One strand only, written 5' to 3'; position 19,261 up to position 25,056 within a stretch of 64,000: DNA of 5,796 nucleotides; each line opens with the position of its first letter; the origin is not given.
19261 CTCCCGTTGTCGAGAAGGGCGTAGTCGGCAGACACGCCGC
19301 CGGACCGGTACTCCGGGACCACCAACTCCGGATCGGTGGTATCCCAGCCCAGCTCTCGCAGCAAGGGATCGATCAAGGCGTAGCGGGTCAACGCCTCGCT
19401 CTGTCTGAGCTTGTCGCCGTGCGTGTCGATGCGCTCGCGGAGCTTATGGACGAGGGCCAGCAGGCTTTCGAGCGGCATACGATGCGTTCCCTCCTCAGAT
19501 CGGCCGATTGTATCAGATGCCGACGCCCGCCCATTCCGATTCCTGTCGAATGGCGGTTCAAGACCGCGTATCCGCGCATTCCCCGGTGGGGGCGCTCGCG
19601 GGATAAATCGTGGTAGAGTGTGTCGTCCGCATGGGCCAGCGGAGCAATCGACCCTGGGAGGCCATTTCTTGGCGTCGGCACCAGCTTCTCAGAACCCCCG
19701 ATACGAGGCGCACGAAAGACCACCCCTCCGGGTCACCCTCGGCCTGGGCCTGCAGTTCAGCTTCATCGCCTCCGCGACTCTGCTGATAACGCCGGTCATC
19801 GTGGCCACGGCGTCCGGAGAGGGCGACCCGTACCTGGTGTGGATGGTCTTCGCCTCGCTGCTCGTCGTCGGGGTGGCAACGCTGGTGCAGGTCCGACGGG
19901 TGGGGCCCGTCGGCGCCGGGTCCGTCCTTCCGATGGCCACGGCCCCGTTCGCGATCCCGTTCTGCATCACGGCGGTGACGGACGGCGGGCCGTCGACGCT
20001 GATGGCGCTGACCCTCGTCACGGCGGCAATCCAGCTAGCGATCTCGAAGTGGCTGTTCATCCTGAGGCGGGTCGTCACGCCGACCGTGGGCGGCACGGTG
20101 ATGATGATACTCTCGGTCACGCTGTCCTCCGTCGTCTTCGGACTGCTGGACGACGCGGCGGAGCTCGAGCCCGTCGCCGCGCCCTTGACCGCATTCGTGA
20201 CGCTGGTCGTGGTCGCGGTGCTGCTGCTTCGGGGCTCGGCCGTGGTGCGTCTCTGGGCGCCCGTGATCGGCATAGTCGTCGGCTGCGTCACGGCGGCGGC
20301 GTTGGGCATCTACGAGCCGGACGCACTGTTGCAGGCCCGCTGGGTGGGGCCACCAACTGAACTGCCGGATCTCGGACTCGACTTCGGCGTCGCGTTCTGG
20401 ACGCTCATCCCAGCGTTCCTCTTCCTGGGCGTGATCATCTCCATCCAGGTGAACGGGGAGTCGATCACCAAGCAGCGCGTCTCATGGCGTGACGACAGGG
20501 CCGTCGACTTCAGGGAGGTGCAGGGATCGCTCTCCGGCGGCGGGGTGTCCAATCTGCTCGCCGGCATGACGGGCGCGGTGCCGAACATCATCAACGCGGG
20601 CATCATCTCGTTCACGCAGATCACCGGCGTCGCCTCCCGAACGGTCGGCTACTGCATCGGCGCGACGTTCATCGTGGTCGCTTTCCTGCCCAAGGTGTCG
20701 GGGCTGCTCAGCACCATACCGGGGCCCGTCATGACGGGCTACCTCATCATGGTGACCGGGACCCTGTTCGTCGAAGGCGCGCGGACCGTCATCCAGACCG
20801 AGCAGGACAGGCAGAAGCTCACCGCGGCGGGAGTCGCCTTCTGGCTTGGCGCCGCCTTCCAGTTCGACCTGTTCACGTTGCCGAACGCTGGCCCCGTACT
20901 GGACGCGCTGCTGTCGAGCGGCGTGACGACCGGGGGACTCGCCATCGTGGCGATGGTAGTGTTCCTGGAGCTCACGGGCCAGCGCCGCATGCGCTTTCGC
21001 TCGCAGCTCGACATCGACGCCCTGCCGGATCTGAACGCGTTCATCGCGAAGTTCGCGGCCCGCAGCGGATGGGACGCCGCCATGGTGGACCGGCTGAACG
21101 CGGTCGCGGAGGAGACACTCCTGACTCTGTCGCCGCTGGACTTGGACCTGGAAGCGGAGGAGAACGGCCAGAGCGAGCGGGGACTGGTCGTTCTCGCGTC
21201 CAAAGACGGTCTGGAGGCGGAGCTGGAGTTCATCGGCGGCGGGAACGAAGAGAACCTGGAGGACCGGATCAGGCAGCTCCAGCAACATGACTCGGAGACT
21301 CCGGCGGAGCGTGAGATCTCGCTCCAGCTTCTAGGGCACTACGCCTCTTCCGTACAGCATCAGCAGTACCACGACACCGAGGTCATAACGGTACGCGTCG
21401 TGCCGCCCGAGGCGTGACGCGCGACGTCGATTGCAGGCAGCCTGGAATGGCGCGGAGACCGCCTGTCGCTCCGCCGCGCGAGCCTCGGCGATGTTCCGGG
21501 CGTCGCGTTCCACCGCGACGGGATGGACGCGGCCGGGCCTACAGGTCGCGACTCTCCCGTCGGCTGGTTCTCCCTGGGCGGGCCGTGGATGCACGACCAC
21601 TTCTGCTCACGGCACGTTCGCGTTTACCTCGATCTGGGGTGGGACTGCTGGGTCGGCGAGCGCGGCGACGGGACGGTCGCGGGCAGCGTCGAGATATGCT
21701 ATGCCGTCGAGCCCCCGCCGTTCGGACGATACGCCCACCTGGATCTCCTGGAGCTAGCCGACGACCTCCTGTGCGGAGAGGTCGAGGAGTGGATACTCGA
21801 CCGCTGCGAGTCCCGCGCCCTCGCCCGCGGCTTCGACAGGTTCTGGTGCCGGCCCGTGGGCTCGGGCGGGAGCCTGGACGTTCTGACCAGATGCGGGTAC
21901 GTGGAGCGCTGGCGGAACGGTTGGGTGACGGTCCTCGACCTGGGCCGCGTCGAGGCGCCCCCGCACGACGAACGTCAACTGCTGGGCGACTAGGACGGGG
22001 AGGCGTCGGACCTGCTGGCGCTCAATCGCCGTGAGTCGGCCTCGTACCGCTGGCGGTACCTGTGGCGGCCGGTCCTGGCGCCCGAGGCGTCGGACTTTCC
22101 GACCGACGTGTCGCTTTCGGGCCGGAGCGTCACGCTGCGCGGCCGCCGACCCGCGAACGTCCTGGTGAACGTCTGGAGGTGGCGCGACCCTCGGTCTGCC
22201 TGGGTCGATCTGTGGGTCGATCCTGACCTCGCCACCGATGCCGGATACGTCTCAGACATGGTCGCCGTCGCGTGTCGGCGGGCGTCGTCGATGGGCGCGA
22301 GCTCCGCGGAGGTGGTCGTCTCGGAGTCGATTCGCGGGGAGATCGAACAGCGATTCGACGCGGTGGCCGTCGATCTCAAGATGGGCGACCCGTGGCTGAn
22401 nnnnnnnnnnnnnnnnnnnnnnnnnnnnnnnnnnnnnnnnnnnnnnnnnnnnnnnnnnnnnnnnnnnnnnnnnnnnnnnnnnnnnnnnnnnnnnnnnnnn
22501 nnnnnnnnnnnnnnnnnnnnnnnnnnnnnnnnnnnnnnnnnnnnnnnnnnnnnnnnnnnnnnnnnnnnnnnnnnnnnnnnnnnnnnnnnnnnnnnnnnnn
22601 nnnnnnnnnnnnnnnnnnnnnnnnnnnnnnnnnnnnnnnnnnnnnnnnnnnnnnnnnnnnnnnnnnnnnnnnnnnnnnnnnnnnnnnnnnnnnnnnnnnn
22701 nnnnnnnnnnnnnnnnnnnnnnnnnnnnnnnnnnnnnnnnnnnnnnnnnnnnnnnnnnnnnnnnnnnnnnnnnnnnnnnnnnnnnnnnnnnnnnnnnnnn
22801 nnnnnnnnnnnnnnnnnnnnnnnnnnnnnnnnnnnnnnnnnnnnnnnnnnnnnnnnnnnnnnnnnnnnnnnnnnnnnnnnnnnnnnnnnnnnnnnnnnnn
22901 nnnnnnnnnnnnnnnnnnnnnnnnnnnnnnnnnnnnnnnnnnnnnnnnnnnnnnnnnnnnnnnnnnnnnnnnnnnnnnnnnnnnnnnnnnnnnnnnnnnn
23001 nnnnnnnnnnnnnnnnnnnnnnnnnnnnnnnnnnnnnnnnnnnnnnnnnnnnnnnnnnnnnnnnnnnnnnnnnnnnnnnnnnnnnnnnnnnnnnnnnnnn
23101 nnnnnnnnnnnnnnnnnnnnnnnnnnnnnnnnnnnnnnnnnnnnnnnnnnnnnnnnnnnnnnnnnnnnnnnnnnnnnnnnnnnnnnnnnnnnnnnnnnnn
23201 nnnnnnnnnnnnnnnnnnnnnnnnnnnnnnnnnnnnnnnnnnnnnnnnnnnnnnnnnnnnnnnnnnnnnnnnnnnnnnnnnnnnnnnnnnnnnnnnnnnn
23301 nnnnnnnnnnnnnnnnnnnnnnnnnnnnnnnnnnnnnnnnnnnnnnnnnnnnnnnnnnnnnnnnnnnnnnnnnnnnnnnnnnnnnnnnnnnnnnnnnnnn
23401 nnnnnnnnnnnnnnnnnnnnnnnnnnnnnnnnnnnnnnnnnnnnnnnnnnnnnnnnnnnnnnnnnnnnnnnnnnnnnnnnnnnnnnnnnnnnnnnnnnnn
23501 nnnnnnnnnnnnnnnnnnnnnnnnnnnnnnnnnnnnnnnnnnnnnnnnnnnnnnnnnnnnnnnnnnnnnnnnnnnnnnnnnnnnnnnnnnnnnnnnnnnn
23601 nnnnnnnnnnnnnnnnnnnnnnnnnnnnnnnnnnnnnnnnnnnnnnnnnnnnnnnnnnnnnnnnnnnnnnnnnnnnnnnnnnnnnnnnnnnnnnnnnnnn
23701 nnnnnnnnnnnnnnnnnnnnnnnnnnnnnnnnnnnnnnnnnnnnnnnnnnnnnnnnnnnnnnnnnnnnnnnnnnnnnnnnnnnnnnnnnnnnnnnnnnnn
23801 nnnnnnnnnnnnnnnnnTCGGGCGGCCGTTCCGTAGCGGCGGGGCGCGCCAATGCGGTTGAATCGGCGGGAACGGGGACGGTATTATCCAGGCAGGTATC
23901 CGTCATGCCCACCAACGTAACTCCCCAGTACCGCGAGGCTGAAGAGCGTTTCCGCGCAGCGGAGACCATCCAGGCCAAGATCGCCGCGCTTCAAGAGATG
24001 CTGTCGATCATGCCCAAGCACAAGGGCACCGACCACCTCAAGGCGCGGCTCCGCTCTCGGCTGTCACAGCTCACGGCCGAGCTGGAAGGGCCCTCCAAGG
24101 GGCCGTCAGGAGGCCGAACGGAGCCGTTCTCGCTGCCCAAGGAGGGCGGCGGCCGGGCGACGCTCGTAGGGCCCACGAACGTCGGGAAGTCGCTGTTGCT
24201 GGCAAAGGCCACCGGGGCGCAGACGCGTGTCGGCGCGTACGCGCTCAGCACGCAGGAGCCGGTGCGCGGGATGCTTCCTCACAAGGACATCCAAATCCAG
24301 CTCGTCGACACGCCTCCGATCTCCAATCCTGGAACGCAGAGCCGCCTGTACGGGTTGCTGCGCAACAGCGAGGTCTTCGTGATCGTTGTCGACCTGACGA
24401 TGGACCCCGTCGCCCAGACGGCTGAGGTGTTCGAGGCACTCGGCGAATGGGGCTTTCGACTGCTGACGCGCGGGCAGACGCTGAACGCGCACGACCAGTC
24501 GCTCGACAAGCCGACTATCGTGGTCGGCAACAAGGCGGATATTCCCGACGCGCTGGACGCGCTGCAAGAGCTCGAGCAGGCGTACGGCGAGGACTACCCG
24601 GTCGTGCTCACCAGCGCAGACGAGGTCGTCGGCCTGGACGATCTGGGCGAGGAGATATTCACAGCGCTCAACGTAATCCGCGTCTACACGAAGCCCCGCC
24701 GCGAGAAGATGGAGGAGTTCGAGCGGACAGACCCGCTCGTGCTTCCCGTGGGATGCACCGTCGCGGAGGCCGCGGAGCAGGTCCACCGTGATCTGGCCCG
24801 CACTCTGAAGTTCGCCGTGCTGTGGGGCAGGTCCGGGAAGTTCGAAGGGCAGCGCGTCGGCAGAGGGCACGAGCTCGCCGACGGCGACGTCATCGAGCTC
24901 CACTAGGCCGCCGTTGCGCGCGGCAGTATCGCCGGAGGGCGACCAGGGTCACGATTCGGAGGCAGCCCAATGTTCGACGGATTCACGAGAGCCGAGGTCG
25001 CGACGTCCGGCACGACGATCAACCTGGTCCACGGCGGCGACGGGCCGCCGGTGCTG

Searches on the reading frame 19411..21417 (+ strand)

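Call 12: search_protein_families(library=pfam, proteins=[window:19411-21417:+])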
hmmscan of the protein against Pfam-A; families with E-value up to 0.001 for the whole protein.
window:19411-21417:+ (668 aa): 1 family
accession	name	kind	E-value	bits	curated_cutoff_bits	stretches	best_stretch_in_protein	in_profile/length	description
PF00860.26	Xan_ur_permease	-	1.9e-28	99.7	27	1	110-482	4-382/389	Permease family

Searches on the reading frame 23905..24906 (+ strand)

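Call 12: search_protein_families(library=pfam, proteins=[window:23905-24906:+])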
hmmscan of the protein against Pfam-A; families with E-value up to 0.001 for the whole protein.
window:23905-24906:+ (333 aa): 5 families
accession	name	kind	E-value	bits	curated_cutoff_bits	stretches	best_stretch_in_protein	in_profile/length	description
PF01926.29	MMR_HSR1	-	5.5e-13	49.5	21.9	1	85-175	2-96/113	50S ribosome-binding GTPase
PF02824.27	TGS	-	7.7e-12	45.5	22.2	1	258-332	1-58/60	TGS domain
PF02421.24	FeoB_N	-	2.1e-08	34.3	27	1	86-139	4-57/156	Ferrous iron transport protein B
PF03193.22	RsgA_GTPase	-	0.00036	20.8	30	0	202-255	55-108/174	RsgA GTPase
PF16897.10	MMR_HSR1_Xtn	-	0.00054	20.4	35.2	1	203-256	57-105/106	C-terminal region of MMR_HSR1 domain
